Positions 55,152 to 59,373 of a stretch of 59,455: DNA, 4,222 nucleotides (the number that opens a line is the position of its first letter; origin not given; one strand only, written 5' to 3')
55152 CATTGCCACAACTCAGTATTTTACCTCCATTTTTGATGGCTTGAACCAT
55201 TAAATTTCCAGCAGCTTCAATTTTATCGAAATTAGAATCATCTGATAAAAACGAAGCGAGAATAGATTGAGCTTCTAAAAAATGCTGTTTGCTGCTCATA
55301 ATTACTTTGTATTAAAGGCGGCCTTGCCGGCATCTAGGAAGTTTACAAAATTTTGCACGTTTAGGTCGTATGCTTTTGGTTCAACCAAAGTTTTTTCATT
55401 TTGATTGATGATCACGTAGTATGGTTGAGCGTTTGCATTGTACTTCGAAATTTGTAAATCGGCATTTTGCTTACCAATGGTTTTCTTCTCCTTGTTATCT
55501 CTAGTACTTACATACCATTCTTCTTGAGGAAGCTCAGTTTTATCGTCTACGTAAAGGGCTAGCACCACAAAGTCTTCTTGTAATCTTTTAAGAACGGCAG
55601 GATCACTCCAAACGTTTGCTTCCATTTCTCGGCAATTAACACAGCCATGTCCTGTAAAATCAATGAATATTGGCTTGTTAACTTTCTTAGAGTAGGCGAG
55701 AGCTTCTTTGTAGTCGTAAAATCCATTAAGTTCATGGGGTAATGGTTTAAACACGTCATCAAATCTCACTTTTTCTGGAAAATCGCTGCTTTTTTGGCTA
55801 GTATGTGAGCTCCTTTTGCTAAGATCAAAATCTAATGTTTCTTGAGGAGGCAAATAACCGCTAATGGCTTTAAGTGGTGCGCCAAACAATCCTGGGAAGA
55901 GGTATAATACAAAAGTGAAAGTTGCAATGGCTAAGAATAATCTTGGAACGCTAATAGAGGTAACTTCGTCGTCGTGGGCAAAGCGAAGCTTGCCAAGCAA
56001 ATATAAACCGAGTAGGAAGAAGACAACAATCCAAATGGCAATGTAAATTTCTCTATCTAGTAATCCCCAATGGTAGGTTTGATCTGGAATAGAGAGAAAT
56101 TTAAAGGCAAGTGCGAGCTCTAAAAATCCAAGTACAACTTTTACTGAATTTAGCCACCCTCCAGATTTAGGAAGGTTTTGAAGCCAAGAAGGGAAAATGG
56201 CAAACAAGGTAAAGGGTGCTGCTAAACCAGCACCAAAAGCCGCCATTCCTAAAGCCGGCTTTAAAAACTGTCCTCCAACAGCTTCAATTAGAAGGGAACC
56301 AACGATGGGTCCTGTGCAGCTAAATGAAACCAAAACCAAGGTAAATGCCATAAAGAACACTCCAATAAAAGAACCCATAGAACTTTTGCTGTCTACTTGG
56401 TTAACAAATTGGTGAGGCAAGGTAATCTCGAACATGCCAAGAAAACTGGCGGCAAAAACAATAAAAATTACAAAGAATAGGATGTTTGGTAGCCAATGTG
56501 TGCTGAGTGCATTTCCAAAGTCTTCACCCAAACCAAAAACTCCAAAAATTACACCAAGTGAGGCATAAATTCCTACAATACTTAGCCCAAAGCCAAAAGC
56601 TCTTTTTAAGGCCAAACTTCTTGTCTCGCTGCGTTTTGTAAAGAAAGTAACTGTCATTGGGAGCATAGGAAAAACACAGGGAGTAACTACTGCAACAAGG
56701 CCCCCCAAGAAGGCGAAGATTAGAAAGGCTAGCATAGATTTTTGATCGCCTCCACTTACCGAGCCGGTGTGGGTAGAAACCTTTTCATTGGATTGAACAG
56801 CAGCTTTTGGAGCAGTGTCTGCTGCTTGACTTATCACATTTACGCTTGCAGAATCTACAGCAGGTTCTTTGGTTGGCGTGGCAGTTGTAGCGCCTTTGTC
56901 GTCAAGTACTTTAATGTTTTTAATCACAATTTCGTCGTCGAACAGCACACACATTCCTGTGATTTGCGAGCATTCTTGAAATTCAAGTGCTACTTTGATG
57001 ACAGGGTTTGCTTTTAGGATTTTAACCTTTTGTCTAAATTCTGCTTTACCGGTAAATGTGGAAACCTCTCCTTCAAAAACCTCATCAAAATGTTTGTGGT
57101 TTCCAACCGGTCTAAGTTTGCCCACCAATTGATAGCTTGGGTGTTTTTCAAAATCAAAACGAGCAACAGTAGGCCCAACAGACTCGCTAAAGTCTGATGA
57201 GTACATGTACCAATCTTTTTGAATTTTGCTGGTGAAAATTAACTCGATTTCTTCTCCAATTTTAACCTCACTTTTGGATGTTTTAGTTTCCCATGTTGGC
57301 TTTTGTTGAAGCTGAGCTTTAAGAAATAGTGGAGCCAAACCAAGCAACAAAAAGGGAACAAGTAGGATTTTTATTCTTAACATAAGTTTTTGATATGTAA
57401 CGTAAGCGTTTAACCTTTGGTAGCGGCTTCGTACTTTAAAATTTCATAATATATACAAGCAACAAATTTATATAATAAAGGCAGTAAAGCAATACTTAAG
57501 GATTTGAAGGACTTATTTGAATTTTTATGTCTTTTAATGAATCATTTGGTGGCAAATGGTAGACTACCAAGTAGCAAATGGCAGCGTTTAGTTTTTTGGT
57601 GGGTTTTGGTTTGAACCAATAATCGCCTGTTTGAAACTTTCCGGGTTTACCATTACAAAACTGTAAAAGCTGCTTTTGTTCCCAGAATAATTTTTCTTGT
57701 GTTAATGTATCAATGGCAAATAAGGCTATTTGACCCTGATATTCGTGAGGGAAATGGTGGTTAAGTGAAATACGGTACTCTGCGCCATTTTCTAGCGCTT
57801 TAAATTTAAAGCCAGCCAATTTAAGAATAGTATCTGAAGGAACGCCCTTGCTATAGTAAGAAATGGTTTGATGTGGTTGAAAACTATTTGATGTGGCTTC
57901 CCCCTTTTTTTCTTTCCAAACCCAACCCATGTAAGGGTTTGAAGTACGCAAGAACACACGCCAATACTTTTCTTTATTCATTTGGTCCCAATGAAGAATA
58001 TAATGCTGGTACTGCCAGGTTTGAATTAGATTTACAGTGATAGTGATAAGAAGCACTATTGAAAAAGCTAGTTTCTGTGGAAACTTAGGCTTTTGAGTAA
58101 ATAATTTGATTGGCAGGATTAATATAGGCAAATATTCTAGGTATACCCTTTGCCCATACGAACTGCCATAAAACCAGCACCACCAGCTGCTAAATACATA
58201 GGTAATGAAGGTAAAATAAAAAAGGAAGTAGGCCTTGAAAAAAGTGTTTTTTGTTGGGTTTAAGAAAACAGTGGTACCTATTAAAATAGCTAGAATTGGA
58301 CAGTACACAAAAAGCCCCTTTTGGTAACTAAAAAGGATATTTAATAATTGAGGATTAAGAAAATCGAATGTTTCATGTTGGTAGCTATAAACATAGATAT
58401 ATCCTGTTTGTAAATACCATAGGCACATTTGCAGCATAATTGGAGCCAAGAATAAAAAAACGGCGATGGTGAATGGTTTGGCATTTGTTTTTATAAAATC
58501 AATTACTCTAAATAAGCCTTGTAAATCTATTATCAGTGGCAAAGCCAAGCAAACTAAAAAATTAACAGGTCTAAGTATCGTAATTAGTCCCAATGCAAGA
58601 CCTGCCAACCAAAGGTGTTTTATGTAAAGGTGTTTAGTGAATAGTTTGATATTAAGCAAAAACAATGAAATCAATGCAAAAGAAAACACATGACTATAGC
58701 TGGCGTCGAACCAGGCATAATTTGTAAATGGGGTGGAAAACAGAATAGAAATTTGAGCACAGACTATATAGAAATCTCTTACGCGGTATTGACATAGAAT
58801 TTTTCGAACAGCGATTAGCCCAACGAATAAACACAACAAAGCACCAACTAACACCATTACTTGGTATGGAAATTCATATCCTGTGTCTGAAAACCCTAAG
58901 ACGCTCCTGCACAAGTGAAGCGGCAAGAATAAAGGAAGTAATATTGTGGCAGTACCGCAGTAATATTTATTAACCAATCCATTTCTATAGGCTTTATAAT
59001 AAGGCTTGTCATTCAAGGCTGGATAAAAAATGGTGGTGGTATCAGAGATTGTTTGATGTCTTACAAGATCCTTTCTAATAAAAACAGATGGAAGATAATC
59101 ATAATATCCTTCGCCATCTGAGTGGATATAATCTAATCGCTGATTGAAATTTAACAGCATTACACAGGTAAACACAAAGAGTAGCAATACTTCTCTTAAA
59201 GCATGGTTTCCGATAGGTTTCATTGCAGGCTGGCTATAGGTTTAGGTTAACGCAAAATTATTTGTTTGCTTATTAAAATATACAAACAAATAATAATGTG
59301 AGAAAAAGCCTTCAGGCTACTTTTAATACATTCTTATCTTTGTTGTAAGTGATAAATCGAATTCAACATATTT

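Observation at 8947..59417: Strongly over-represented short motif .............(R)A scattered through unrelated genes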

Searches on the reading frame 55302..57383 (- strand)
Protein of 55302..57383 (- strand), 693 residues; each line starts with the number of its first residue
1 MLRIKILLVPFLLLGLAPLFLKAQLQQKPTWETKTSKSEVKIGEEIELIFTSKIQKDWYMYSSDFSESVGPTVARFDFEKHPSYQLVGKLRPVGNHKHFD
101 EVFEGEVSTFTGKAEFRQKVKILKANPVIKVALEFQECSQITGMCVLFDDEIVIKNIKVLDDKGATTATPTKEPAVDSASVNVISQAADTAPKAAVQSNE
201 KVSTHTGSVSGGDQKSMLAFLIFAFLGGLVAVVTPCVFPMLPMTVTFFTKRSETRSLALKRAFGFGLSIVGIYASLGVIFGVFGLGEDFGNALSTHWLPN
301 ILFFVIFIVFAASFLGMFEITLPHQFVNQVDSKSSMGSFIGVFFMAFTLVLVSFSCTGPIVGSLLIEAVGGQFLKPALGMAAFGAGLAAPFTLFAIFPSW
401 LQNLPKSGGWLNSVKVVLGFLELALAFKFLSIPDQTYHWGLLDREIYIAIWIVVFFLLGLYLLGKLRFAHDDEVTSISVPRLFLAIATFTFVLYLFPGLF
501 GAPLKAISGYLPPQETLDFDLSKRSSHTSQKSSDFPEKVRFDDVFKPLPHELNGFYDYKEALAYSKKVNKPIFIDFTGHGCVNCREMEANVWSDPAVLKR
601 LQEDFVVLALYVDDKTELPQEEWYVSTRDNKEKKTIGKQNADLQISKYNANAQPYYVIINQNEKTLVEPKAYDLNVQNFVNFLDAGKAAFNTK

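Call 13: search_protein_families(library=pfam, proteins=[window:55302-57383:-])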
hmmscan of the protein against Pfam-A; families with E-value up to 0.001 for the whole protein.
window:55302-57383:- (693 aa): 5 families
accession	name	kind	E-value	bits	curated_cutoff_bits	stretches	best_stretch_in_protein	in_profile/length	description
PF02683.22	DsbD_TM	-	5e-26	91.8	27.1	1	220-430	3-215/219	Cytochrome C biogenesis protein transmembrane domain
PF13899.12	Thioredoxin_7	-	3.2e-11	43.6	27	1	557-614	5-62/83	Thioredoxin-like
PF11412.14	DsbD_N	-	1.4e-10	41.6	25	1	40-152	15-114/119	Thiol:disulfide interchange protein DsbD, N-terminal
PF13098.12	Thioredoxin_2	-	7.7e-08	33.1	27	1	567-664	3-86/104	Thioredoxin-like domain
PF03190.21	Thioredox_DsbH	-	8.6e-05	23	27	1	559-619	27-84/163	Protein of unknown function, DUF255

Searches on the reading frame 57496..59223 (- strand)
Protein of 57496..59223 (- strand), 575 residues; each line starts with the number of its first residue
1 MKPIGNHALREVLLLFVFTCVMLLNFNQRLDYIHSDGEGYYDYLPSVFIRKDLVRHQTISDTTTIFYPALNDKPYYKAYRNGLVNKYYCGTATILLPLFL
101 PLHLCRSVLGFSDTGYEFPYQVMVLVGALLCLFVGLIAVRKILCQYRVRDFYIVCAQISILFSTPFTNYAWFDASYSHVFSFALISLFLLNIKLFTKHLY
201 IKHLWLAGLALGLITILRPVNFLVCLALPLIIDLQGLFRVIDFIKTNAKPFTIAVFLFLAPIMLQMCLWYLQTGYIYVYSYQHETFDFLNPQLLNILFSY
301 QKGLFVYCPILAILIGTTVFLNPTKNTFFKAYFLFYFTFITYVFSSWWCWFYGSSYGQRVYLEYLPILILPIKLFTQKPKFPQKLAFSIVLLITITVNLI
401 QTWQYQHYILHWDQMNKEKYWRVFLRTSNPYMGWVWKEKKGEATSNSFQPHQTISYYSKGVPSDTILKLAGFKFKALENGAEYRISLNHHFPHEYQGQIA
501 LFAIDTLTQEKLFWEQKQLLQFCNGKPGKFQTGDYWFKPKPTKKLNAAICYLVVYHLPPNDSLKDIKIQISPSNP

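Call 13: search_protein_families(library=pfam, proteins=[window:57496-59223:-])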
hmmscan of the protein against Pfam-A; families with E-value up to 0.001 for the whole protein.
window:57496-59223:- (575 aa): 0 families

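Call 16: find_encoding_contigs(protein=window:57496-59223:-, flank=10000, max_places=10)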
Protein window:57496-59223:- (575 aa): no gene with exactly this product is on record in the collection.
